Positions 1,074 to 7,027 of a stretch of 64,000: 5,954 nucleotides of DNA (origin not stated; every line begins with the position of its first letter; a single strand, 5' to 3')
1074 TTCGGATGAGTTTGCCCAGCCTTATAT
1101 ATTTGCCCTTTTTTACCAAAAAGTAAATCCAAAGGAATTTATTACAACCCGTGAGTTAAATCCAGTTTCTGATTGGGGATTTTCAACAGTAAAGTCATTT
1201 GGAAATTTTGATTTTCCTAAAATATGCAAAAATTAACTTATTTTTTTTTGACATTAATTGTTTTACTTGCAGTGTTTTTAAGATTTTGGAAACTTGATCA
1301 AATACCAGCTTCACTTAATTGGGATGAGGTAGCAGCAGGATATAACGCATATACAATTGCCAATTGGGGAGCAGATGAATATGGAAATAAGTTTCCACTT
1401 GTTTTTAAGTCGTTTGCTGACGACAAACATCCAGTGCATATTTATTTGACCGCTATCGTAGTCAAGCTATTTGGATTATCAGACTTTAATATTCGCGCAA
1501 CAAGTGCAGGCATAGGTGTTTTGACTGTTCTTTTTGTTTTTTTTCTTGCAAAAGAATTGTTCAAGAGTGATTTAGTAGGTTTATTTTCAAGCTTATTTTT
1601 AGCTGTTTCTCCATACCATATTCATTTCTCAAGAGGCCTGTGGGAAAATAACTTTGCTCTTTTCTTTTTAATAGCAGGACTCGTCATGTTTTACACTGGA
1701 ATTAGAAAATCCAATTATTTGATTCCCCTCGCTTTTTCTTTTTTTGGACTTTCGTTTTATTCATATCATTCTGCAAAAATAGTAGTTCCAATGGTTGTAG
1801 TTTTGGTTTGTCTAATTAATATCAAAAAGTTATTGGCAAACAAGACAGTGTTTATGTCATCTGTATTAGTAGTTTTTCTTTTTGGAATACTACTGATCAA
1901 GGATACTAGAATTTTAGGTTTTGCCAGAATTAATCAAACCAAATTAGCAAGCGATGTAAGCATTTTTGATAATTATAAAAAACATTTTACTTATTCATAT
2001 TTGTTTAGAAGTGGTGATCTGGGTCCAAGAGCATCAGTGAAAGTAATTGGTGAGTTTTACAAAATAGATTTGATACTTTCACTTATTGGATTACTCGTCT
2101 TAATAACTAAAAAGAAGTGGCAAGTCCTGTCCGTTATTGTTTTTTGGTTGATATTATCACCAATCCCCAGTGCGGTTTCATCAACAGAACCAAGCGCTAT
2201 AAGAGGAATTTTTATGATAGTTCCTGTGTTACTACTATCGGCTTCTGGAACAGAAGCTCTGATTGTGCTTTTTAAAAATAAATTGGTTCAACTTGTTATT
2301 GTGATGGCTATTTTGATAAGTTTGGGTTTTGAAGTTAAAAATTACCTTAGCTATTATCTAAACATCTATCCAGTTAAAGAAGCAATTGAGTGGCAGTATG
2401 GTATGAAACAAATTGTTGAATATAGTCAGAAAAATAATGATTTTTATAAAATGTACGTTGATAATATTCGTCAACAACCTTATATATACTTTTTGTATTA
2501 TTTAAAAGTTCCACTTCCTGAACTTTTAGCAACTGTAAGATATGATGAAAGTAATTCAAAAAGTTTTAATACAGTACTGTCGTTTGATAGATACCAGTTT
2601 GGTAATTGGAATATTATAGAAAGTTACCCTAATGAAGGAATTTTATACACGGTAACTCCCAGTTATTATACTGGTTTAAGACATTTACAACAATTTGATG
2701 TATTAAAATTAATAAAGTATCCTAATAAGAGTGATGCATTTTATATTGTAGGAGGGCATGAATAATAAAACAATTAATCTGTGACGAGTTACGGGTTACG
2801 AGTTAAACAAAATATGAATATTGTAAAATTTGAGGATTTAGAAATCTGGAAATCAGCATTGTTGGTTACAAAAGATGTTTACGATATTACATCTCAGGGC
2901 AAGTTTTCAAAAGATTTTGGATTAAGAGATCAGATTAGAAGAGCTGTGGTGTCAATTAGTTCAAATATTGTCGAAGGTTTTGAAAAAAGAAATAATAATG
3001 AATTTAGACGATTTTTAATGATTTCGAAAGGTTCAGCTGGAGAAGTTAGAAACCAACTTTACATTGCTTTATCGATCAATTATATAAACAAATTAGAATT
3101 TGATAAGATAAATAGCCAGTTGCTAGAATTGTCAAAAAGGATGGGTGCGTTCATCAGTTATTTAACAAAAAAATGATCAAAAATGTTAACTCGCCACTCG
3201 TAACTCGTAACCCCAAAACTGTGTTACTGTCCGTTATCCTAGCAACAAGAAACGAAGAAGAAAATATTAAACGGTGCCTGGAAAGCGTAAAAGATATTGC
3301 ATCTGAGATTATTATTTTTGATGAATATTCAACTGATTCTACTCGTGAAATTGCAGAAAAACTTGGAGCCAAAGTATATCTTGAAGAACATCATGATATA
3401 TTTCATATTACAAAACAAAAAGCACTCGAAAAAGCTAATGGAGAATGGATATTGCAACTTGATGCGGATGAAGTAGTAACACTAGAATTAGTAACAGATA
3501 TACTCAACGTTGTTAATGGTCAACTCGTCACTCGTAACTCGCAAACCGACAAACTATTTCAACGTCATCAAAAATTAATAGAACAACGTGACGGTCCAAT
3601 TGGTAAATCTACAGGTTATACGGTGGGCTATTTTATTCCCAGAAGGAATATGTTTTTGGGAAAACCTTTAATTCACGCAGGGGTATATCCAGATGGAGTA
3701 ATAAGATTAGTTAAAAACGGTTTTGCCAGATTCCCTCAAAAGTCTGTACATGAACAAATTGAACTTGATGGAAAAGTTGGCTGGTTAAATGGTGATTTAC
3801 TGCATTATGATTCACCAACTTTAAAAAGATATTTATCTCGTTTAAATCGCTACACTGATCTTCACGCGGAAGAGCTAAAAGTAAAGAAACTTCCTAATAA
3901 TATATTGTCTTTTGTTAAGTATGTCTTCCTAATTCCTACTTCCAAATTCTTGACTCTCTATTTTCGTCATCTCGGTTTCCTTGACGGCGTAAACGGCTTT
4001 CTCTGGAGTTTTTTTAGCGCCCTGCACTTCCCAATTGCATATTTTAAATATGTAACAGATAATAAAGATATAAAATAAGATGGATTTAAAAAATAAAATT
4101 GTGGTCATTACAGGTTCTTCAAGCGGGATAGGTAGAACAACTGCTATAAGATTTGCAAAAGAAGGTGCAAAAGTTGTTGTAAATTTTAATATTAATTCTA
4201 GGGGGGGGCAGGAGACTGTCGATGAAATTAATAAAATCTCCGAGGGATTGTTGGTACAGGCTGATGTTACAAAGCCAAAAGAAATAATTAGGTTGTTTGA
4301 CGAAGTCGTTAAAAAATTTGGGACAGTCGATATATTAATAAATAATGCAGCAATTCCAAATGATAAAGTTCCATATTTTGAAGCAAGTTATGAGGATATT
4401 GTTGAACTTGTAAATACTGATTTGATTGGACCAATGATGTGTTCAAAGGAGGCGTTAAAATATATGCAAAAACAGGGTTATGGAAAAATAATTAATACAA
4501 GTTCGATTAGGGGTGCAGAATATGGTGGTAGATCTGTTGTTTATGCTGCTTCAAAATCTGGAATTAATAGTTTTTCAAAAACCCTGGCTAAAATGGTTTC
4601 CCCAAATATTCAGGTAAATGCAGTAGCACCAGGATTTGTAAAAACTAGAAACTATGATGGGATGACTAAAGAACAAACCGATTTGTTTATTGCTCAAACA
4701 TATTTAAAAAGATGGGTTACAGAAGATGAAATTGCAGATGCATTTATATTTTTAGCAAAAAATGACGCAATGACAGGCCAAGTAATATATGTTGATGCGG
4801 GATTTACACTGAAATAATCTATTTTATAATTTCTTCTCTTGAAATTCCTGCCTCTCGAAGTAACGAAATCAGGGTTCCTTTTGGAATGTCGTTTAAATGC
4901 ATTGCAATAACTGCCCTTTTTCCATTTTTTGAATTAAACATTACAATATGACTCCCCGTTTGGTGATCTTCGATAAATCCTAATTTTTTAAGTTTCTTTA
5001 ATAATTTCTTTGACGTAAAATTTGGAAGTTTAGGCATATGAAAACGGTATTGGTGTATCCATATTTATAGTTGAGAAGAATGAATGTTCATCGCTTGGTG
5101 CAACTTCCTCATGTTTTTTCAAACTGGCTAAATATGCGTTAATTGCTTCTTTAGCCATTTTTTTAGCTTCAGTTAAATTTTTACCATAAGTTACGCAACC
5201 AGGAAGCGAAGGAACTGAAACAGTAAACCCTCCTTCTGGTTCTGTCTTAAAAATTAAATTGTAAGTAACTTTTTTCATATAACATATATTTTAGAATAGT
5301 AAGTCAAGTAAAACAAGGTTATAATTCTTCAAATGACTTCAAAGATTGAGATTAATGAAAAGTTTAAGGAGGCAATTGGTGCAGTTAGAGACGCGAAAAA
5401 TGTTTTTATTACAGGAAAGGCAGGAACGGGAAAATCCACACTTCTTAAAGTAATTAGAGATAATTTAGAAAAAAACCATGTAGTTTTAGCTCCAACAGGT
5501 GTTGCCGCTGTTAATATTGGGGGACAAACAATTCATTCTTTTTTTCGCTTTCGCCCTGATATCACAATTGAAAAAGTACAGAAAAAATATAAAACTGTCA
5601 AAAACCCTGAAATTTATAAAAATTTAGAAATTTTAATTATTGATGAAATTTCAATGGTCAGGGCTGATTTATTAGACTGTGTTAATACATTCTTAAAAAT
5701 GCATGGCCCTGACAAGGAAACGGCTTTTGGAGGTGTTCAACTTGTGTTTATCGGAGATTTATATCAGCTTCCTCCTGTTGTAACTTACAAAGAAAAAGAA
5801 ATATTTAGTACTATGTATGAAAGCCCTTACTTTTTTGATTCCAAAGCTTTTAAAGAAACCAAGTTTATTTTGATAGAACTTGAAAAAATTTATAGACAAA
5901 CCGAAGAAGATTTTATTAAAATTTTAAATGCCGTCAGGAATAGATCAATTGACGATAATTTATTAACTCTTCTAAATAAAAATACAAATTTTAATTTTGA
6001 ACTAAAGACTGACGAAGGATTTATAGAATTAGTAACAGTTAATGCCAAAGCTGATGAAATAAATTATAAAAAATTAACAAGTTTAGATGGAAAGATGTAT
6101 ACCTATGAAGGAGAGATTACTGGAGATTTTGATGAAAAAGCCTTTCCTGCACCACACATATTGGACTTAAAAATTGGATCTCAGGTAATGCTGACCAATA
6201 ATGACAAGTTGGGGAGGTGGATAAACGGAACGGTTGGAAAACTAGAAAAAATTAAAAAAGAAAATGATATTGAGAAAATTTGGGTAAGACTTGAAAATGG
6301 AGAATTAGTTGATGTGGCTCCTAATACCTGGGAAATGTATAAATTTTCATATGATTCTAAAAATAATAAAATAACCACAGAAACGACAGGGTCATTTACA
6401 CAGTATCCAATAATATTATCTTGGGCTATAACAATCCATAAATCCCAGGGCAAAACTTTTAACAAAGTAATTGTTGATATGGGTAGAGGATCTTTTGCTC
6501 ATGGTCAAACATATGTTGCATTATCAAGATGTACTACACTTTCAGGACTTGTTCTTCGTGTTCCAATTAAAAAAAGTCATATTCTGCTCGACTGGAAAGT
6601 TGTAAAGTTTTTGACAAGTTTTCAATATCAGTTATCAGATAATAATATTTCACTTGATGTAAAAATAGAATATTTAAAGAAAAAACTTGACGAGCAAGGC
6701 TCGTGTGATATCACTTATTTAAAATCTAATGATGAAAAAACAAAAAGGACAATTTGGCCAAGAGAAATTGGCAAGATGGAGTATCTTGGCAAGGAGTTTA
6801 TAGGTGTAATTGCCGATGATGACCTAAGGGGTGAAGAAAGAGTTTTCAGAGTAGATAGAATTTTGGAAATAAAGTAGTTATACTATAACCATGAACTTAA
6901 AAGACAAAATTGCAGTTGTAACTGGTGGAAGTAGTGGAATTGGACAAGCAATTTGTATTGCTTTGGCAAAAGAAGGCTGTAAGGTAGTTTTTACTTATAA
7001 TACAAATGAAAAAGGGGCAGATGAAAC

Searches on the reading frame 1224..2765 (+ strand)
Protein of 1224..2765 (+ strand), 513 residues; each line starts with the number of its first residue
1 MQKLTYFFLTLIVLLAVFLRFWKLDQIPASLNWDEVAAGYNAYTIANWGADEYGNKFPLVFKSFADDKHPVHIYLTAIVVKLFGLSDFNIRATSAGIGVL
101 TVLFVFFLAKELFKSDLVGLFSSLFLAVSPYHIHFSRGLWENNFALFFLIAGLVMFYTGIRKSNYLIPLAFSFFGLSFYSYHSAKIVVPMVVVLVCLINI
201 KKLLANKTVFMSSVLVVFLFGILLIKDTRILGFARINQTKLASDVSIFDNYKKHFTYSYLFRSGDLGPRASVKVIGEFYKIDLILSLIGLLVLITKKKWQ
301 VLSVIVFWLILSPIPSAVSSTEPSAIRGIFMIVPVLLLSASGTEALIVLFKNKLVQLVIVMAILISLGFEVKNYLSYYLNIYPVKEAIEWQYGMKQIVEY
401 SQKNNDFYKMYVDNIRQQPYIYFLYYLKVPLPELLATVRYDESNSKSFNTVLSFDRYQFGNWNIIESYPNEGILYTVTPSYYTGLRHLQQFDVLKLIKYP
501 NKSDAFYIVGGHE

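Call 52: search_protein_families(library=pfam, proteins=[window:1224-2765:+], max_evalue=0.0001)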
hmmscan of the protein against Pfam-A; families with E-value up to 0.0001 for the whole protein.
window:1224-2765:+ (513 aa): 2 families
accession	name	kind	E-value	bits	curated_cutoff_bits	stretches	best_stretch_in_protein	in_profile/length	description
PF13231.12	PMT_2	-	2.8e-14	54.1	26.1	1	67-221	1-155/160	Dolichyl-phosphate-mannose-protein mannosyltransferase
PF02366.24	PMT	-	1.5e-08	35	22.7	1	12-220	3-220/245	Dolichyl-phosphate-mannose-protein mannosyltransferase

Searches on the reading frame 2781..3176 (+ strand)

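Call 52: search_protein_families(library=pfam, proteins=[window:2781-3176:+], max_evalue=0.0001)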
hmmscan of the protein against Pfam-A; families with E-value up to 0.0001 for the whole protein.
window:2781-3176:+ (131 aa): 1 family
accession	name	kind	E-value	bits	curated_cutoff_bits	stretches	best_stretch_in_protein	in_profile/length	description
PF05635.17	23S_rRNA_IVP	-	7.6e-34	116.6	33.8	1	18-121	1-104/106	23S rRNA-intervening sequence protein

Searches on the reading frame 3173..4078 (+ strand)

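Call 52: search_protein_families(library=pfam, proteins=[window:3173-4078:+], max_evalue=0.0001)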
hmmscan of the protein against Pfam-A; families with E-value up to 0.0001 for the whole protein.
window:3173-4078:+ (301 aa): 2 families
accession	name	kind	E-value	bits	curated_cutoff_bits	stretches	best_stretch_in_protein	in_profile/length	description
PF00535.33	Glycos_transf_2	-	1.4e-18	67.8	23.3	1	20-114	1-103/168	Glycosyl transferase family 2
PF13704.12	Glyco_tranf_2_4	-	5.6e-07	30.4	27.5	1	26-105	1-87/98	Glycosyl transferase family 2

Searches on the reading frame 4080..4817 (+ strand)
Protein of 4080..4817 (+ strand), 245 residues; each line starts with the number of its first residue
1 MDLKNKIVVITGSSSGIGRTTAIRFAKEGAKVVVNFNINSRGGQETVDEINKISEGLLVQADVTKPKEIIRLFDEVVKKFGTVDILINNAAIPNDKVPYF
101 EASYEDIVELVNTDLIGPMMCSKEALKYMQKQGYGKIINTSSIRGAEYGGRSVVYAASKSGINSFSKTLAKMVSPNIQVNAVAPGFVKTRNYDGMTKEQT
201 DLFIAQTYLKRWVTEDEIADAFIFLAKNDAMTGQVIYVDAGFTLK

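Call 52: search_protein_families(library=pfam, proteins=[window:4080-4817:+], max_evalue=0.0001)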
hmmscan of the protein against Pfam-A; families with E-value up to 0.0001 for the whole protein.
window:4080-4817:+ (245 aa): 4 families
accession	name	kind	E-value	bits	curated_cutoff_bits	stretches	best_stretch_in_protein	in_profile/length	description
PF13561.12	adh_short_C2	-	5.8e-56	190.2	27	1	14-243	5-236/236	Enoyl-(Acyl carrier protein) reductase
PF00106.31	adh_short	-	6.8e-51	173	26.6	1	6-194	1-189/195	short chain dehydrogenase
PF08659.16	KR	-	3.5e-07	30.7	22.6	1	8-177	3-171/180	KR domain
PF23441.1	SDR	-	5e-06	26.5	27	1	70-243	81-256/258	SDR-like rossmann domain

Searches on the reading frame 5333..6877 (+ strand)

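Call 52: search_protein_families(library=pfam, proteins=[window:5333-6877:+], max_evalue=0.0001)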
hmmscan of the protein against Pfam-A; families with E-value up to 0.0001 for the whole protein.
window:5333-6877:+ (514 aa): 9 families
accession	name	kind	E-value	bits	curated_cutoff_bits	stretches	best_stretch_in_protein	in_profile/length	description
PF05970.20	PIF1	-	4.2e-30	105.4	25.9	1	11-207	10-218/223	PIF1-like helicase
PF13245.12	AAA_19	-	2e-14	54.3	25.1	1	12-149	2-132/134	AAA domain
PF13604.12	AAA_30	-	9.8e-13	48.7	27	1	22-207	17-174/191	AAA domain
PF02689.20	Herpes_Helicase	-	9.2e-11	40.9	27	1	304-410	677-778/808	Helicase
PF13538.12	UvrD_C_2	-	9.1e-06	25.9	27.4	1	363-407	2-52/52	UvrD-like helicase C-terminal domain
PF13401.12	AAA_22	-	1.7e-05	25.6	27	0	20-142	4-123/130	AAA domain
PF01443.25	Viral_helicase1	-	2.1e-05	24.9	21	0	25-111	2-73/228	Viral superfamily 1 RNA helicase core domain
PF13191.12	AAA_16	-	2.3e-05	25.4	32.6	1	11-54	12-57/167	AAA ATPase domain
PF03266.21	NTPase_1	-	8.6e-05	22.9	23.9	0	23-53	1-31/168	NTPase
